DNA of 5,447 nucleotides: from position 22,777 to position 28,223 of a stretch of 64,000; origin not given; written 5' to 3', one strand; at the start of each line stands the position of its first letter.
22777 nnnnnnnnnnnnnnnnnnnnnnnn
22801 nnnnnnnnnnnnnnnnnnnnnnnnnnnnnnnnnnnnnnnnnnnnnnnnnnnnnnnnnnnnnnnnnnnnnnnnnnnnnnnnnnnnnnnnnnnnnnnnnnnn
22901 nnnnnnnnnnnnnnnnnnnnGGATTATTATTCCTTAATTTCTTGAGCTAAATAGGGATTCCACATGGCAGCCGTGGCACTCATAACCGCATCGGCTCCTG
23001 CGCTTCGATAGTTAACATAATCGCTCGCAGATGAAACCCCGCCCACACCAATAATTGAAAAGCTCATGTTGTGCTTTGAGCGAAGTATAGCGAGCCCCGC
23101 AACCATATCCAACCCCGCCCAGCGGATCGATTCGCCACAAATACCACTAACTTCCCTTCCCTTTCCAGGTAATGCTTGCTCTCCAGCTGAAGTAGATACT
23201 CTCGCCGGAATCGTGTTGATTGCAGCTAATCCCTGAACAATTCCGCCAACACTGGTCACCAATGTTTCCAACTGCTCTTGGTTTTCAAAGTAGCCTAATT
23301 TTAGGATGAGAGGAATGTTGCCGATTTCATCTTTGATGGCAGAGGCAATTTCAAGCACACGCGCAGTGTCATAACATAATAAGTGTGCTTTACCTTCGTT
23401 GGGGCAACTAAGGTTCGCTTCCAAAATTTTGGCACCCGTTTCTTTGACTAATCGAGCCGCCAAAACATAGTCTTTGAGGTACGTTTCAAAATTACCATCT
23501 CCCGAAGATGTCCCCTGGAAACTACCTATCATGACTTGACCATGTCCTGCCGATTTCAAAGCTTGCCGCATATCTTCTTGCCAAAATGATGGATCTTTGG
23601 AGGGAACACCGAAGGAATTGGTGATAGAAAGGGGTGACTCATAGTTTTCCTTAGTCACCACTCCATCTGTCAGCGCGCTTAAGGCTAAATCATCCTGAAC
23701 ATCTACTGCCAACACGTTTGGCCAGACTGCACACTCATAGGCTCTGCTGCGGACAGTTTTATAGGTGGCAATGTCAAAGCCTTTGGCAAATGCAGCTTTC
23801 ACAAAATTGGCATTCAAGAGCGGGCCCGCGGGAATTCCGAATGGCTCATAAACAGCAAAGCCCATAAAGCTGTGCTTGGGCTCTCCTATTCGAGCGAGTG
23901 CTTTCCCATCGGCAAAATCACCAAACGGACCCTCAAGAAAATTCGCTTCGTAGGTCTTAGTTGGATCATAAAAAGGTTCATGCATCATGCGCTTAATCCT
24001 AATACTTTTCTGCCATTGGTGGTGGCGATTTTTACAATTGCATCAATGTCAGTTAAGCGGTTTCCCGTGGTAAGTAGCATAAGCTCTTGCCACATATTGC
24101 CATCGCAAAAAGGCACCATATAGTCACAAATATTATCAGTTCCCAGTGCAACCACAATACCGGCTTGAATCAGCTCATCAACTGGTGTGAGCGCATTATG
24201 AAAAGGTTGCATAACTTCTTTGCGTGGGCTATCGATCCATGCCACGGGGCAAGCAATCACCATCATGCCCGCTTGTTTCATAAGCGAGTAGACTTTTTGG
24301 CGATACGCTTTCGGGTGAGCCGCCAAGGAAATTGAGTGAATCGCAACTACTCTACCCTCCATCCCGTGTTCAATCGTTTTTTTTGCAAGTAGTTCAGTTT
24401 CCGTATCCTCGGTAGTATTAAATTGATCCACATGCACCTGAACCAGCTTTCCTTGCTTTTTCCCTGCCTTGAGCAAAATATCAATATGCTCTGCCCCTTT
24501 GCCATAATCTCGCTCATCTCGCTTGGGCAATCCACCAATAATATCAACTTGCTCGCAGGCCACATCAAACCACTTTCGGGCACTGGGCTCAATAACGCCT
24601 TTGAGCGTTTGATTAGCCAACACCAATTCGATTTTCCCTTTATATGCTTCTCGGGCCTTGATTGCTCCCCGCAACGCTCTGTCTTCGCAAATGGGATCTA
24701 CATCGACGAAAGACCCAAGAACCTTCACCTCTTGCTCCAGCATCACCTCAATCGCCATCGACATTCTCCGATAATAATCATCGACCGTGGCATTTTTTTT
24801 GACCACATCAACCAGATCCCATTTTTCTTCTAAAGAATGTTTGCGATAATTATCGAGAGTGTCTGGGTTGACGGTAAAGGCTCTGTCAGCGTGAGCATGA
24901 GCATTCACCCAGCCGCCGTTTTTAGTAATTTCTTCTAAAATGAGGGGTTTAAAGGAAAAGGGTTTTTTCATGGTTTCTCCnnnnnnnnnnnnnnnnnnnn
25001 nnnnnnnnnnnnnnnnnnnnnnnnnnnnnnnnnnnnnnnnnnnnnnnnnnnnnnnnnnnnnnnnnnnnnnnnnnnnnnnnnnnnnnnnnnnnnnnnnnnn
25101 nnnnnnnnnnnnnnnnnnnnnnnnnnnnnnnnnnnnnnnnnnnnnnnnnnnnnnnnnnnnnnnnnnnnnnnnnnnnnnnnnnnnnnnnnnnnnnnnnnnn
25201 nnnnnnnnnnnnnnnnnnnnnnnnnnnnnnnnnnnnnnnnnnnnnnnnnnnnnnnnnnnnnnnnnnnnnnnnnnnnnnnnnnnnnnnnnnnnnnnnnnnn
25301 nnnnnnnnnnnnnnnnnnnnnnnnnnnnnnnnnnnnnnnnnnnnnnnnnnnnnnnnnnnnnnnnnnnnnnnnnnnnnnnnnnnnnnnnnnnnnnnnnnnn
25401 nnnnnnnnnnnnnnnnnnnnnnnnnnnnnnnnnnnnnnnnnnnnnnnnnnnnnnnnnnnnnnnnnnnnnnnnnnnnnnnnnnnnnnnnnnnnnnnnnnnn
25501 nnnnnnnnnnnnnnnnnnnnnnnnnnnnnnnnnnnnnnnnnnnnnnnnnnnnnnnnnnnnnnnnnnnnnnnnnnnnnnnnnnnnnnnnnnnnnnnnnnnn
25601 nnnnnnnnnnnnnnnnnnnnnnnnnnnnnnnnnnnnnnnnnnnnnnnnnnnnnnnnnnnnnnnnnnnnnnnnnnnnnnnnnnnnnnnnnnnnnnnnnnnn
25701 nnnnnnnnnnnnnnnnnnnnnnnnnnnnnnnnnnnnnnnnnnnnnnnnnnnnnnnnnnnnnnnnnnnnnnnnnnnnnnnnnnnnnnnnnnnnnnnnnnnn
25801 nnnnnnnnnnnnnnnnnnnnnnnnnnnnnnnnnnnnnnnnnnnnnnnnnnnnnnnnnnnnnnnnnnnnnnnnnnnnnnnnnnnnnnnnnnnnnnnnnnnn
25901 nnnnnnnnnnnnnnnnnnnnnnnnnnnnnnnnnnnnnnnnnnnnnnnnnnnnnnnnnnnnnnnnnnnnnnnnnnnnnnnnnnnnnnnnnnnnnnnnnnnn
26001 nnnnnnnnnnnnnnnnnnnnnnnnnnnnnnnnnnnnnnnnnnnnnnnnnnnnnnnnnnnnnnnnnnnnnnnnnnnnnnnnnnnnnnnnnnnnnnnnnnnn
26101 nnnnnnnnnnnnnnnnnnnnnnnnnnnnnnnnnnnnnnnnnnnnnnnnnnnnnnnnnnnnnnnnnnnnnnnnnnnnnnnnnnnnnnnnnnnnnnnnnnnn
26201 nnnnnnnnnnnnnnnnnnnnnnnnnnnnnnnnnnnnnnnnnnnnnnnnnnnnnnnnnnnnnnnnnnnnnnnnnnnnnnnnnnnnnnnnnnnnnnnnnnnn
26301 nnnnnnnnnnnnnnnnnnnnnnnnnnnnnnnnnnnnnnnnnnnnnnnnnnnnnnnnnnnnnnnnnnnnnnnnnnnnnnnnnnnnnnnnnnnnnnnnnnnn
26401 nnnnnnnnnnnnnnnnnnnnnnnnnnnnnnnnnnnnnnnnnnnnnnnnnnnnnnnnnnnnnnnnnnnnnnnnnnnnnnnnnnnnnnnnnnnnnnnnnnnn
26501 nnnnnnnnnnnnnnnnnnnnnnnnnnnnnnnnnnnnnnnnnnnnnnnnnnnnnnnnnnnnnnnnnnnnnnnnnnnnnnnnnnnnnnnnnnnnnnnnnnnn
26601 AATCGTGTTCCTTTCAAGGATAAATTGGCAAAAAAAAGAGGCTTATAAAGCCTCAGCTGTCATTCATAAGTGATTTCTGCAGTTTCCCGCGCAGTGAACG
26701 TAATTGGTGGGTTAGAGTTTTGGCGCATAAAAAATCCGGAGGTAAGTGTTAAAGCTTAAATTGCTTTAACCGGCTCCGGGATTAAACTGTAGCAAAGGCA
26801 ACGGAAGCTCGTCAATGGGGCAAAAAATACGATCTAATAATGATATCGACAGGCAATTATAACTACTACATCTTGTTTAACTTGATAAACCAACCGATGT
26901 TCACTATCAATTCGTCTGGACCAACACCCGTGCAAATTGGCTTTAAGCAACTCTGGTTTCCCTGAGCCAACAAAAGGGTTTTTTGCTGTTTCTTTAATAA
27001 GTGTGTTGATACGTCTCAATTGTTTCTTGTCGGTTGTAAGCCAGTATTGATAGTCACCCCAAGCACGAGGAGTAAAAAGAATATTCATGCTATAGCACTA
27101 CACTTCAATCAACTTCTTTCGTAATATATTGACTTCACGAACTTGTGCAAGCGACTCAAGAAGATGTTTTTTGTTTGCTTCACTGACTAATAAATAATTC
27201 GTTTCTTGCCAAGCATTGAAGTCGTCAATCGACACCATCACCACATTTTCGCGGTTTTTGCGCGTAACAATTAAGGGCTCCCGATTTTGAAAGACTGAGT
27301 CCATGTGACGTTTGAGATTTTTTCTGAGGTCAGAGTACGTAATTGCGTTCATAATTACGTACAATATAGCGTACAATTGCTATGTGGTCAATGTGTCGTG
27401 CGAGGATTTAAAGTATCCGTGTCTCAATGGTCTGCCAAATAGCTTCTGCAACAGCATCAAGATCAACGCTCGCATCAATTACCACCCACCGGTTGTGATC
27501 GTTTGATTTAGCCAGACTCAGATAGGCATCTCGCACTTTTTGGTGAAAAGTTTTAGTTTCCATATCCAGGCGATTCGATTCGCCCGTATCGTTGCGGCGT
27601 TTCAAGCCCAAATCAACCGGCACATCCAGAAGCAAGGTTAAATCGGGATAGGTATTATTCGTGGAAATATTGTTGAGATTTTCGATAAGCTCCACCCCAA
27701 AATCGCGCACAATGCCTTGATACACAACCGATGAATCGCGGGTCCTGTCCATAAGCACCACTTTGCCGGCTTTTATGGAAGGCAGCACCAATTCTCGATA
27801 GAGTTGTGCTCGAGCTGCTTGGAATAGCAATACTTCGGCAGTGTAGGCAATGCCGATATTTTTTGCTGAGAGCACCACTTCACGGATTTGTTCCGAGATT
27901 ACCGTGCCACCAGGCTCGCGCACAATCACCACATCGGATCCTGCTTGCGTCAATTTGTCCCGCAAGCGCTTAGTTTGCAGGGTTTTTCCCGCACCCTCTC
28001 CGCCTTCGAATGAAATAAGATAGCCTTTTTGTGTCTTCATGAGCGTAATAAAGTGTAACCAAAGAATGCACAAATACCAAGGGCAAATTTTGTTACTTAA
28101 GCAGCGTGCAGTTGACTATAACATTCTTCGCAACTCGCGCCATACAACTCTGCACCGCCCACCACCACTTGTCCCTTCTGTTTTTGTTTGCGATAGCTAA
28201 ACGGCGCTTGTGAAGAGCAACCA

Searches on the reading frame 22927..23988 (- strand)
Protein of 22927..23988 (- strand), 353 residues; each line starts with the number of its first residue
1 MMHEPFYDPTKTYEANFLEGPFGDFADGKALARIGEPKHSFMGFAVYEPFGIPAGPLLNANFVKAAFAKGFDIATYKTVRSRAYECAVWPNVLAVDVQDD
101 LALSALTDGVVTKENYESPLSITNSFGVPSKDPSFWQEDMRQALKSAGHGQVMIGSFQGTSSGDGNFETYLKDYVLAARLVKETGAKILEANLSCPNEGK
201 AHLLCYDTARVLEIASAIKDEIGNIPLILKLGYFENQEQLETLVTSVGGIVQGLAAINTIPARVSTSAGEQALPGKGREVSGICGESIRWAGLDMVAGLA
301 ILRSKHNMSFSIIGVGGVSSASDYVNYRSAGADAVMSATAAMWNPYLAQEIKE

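Call 58: search_protein_families(library=pfam, proteins=[window:22927-23988:-], max_evalue=0.001)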
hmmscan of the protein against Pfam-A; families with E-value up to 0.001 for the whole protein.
window:22927-23988:- (353 aa): 2 families
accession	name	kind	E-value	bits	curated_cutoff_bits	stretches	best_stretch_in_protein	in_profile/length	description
PF01180.27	DHO_dh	-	5.5e-17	62.3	27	1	119-352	62-284/291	Dihydroorotate dehydrogenase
PF01207.24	Dus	-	8.1e-05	22.3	20.4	0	176-350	70-226/311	Dihydrouridine synthase (Dus)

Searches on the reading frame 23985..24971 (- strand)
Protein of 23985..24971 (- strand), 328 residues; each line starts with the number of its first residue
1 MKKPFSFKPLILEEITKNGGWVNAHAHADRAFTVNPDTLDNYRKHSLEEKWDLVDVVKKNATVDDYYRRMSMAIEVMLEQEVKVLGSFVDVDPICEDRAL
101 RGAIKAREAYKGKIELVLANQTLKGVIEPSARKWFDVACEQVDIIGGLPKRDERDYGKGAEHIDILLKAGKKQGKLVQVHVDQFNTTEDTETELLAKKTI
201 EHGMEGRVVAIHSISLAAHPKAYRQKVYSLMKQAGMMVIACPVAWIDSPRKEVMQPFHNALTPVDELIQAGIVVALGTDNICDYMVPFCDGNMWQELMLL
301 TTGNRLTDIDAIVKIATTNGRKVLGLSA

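Call 58: search_protein_families(library=pfam, proteins=[window:23985-24971:-], max_evalue=0.001)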
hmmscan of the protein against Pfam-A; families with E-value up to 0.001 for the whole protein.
window:23985-24971:- (328 aa): 2 families
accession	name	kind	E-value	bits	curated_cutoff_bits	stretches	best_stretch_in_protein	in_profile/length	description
PF07969.17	Amidohydro_3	-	3e-10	40.6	29.7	1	160-327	263-427/472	Amidohydrolase family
PF01979.26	Amidohydro_1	-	1.8e-08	34.5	25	1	153-327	127-301/345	Amidohydrolase family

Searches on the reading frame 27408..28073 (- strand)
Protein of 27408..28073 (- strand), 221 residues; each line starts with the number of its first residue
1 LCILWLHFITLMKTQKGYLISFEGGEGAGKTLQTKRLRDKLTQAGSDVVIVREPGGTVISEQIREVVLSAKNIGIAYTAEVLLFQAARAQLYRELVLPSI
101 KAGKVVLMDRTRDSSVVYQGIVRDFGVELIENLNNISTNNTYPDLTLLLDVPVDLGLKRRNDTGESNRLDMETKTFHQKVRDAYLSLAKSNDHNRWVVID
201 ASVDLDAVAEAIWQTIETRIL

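Call 58: search_protein_families(library=pfam, proteins=[window:27408-28073:-], max_evalue=0.001)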
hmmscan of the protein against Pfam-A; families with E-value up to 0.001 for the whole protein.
window:27408-28073:- (221 aa): 3 families
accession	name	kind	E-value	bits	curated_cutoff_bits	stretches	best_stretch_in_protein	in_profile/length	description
PF02223.23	Thymidylate_kin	-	2.7e-43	148.3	27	1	22-212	1-185/185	Thymidylate kinase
PF13521.12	AAA_28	-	8.2e-08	33.1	27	1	20-186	2-148/164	AAA domain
PF13401.12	AAA_22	-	6.9e-05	23.6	27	1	18-92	6-80/130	AAA domain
